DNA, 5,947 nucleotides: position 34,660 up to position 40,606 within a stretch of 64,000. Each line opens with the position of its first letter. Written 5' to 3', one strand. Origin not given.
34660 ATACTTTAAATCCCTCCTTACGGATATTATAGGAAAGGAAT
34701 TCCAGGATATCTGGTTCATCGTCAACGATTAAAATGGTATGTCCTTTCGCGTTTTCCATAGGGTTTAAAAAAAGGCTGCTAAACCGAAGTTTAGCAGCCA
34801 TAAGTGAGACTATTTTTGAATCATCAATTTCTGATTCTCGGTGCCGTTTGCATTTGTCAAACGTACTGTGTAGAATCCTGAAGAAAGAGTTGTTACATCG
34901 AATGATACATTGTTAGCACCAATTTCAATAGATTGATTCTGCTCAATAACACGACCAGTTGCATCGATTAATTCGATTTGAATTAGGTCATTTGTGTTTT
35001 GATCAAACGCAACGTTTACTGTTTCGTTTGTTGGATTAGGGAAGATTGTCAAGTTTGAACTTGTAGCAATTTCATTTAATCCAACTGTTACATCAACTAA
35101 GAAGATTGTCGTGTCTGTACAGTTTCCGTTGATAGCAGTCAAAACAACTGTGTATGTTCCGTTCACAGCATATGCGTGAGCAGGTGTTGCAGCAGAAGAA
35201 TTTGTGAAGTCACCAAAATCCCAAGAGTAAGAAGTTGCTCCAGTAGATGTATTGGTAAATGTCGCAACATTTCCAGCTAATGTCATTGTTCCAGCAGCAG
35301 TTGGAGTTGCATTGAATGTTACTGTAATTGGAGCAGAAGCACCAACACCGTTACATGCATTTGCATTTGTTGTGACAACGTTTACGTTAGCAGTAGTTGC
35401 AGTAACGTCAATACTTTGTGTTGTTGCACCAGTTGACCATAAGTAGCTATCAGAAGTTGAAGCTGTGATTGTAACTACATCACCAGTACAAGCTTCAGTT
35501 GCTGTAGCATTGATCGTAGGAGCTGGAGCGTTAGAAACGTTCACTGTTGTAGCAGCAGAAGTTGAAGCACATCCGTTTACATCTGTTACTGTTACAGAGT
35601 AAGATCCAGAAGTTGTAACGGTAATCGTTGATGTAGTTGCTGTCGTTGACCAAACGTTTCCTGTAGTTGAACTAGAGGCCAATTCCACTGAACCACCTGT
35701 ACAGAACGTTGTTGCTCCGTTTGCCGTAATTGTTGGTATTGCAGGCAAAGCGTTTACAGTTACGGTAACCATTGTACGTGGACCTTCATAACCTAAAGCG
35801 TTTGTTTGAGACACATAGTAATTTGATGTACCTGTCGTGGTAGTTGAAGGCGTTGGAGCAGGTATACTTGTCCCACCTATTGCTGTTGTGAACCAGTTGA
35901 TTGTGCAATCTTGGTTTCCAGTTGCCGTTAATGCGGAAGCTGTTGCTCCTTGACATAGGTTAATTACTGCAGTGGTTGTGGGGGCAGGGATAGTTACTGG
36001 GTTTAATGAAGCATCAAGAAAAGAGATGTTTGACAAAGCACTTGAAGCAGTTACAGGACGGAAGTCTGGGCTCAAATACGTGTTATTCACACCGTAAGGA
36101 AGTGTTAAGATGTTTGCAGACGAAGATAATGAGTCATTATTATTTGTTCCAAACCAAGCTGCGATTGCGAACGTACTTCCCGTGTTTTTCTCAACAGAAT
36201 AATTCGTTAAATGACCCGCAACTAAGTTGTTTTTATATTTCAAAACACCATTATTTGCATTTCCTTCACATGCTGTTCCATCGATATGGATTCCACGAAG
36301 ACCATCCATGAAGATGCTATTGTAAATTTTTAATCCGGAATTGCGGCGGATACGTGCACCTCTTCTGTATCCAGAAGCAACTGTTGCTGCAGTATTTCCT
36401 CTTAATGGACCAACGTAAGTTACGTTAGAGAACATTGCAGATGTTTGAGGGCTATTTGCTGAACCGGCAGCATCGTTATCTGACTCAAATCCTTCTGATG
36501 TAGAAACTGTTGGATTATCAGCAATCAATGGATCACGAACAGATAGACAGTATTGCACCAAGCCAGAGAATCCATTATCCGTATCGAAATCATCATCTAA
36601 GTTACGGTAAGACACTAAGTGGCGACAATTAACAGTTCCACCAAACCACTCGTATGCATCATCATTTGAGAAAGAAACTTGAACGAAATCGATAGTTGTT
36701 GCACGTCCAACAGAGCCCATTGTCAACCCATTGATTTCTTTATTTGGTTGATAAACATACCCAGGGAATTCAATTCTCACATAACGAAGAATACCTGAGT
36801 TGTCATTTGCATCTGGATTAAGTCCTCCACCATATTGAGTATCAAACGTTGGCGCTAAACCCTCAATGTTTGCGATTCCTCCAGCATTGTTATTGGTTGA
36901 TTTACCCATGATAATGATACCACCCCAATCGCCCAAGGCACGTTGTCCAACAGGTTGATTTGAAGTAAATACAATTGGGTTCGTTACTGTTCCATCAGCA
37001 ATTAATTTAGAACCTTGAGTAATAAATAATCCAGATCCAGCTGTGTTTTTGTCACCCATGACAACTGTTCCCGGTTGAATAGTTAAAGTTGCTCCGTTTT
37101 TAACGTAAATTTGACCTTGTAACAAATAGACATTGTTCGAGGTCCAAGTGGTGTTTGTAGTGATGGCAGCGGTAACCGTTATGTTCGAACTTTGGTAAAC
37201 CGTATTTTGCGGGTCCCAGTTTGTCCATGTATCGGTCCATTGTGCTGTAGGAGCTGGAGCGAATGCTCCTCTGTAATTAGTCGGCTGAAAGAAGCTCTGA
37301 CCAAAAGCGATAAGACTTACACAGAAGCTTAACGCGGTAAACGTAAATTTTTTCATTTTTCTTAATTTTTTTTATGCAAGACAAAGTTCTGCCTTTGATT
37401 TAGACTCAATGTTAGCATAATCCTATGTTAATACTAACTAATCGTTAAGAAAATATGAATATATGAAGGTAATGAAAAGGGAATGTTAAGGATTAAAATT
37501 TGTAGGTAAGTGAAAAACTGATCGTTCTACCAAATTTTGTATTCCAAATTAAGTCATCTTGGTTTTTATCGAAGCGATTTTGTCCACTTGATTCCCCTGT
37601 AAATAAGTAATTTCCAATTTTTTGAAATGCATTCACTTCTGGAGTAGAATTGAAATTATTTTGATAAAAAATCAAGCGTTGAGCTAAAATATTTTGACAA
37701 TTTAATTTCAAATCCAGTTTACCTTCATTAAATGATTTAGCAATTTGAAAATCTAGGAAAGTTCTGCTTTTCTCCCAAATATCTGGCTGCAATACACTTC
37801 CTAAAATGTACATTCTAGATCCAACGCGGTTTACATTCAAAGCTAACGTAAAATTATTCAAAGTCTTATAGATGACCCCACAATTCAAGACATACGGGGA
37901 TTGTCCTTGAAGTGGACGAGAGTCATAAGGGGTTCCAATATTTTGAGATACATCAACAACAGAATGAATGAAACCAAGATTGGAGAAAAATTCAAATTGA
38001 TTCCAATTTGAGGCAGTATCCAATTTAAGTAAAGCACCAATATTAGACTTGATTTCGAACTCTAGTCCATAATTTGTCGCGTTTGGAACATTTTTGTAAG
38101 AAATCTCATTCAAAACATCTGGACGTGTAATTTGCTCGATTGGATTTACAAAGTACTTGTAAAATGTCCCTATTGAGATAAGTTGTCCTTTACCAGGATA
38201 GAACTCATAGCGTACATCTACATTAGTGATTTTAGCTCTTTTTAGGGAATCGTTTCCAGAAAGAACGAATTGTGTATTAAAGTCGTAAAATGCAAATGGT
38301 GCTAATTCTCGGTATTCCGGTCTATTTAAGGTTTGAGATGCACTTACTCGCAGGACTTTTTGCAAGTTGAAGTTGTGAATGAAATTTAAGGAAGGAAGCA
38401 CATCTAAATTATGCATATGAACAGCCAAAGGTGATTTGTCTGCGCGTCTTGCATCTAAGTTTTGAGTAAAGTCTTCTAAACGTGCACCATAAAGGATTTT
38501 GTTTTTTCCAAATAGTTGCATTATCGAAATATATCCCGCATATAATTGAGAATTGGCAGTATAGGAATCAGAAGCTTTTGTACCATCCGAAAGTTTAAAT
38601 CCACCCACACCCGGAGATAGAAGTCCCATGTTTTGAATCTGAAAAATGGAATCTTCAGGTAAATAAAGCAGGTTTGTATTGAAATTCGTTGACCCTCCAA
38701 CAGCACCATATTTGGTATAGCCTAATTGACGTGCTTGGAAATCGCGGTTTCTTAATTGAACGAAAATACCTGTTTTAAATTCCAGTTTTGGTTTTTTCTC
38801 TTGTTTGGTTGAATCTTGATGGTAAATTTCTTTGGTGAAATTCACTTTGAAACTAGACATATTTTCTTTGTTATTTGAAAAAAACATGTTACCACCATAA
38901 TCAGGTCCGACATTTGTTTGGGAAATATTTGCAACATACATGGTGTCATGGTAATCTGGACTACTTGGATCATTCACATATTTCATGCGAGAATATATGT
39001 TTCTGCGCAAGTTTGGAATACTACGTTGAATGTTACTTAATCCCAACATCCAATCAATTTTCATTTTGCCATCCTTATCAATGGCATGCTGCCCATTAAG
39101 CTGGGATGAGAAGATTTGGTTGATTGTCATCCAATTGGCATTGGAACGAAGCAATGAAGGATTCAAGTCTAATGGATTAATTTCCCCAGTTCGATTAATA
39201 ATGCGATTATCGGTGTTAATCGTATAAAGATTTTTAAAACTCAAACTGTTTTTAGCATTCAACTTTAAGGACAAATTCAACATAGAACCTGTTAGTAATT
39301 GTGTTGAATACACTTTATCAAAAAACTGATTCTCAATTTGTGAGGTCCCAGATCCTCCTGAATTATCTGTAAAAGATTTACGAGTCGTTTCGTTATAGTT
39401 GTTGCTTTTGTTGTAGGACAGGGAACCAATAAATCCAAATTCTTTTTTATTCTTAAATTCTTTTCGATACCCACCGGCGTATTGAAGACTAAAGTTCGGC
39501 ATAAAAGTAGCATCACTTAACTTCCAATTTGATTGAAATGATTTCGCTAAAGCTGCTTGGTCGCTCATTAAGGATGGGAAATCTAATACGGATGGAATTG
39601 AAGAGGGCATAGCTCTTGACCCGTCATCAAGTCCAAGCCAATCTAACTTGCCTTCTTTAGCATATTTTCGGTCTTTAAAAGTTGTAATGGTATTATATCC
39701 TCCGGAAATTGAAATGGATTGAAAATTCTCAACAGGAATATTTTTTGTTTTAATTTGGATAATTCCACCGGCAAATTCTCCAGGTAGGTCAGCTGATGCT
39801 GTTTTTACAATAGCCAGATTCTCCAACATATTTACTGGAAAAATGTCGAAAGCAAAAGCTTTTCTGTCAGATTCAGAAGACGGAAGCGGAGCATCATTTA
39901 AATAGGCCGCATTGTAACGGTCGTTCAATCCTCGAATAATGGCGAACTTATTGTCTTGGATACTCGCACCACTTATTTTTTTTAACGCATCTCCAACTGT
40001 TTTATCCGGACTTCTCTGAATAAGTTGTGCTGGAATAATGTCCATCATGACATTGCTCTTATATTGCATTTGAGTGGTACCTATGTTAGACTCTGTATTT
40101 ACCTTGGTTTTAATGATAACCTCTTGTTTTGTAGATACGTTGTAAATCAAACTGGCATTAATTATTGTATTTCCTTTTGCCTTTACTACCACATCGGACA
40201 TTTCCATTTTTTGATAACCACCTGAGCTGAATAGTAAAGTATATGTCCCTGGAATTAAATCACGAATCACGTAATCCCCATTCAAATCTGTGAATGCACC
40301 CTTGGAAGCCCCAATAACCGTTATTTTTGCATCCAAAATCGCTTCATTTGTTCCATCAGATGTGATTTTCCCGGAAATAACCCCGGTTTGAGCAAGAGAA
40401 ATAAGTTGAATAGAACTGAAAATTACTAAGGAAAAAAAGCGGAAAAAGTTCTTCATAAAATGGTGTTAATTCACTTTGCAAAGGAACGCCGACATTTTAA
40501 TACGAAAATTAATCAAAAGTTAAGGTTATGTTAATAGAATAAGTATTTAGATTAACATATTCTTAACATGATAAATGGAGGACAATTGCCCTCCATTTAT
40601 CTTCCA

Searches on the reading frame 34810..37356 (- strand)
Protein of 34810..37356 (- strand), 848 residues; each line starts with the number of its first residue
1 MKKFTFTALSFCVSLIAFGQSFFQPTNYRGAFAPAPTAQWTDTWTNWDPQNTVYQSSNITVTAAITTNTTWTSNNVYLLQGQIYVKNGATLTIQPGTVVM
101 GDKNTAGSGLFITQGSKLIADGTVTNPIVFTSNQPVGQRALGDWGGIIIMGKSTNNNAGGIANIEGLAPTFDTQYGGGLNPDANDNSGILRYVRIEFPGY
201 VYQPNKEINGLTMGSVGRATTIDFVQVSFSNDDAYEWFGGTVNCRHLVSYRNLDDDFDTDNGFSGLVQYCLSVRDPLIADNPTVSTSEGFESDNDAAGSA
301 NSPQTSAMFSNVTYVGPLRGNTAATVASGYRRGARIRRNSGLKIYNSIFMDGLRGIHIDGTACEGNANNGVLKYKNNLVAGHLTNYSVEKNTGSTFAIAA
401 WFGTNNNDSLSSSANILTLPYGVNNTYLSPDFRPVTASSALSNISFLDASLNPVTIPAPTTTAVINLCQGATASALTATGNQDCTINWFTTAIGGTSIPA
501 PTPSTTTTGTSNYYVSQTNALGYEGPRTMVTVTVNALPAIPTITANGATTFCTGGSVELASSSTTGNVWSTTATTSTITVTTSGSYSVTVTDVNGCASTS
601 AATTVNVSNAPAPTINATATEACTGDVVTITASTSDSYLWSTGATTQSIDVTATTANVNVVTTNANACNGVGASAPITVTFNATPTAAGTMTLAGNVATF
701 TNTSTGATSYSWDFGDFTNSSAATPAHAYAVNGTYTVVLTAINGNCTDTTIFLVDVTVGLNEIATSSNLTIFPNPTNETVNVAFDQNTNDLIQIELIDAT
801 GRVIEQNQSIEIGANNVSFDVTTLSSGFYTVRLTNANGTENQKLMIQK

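Call 70: search_protein_families(library=pfam, proteins=[window:34810-37356:-], max_evalue=0.0001)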
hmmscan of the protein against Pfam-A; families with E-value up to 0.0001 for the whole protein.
window:34810-37356:- (848 aa): 4 families
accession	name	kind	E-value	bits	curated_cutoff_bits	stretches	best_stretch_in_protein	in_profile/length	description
PF18962.6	Por_Secre_tail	-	2.2e-14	53.9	27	1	771-846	1-75/75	Secretion system C-terminal sorting domain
PF18911.6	PKD_4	-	2.2e-11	44.1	27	1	676-749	4-76/85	PKD domain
PF19081.6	Ig_7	-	1.9e-09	38.1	27.3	1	458-535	3-83/84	Ig-like domain CHU_C associated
PF00801.26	PKD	-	2.4e-06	27.9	23.5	1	687-745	6-69/80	PKD domain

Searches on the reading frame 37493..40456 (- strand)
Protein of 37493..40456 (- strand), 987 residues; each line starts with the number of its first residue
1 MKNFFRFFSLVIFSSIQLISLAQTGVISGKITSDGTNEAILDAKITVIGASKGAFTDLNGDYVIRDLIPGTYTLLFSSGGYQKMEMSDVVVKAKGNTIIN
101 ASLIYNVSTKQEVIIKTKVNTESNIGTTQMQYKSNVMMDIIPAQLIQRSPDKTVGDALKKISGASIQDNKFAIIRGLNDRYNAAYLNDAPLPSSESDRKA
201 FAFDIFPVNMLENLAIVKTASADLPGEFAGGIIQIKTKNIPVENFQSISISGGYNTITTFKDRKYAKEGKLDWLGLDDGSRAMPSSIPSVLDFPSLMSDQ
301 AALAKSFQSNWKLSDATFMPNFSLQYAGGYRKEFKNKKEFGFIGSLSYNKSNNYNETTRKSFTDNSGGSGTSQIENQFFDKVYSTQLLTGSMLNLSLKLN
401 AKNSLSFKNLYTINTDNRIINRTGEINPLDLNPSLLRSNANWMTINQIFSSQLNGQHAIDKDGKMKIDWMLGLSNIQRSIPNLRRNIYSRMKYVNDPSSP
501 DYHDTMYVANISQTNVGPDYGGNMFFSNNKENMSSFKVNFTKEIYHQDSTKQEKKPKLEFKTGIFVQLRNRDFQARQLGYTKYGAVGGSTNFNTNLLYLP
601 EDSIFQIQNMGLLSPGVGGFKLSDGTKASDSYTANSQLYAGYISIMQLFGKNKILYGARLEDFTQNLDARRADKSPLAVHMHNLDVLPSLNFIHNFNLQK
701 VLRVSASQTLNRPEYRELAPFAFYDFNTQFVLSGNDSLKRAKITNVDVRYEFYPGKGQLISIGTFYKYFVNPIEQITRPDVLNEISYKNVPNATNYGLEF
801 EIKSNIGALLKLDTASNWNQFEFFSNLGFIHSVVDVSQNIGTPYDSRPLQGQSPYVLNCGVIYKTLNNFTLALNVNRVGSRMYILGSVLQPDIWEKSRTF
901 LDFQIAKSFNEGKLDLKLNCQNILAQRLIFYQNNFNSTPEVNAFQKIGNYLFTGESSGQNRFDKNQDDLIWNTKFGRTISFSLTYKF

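Call 70: search_protein_families(library=pfam, proteins=[window:37493-40456:-], max_evalue=0.0001)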
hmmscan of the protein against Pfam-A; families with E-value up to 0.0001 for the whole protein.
window:37493-40456:- (987 aa): 4 families
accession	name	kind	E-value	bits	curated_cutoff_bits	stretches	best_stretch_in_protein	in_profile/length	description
PF14905.12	OMP_b-brl_3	-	7.2e-25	88.3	27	1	627-937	103-387/408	Outer membrane protein beta-barrel family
PF13620.12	CarboxypepD_reg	-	3.6e-13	50.1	32.3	1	27-103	2-81/82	Carboxypeptidase regulatory-like domain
PF13715.12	CarbopepD_reg_2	-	2.7e-12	47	32.2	1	27-100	1-73/88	CarboxypepD_reg-like domain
PF07715.20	Plug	-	3.7e-10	40.7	23.9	1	135-230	6-105/107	TonB-dependent Receptor Plug Domain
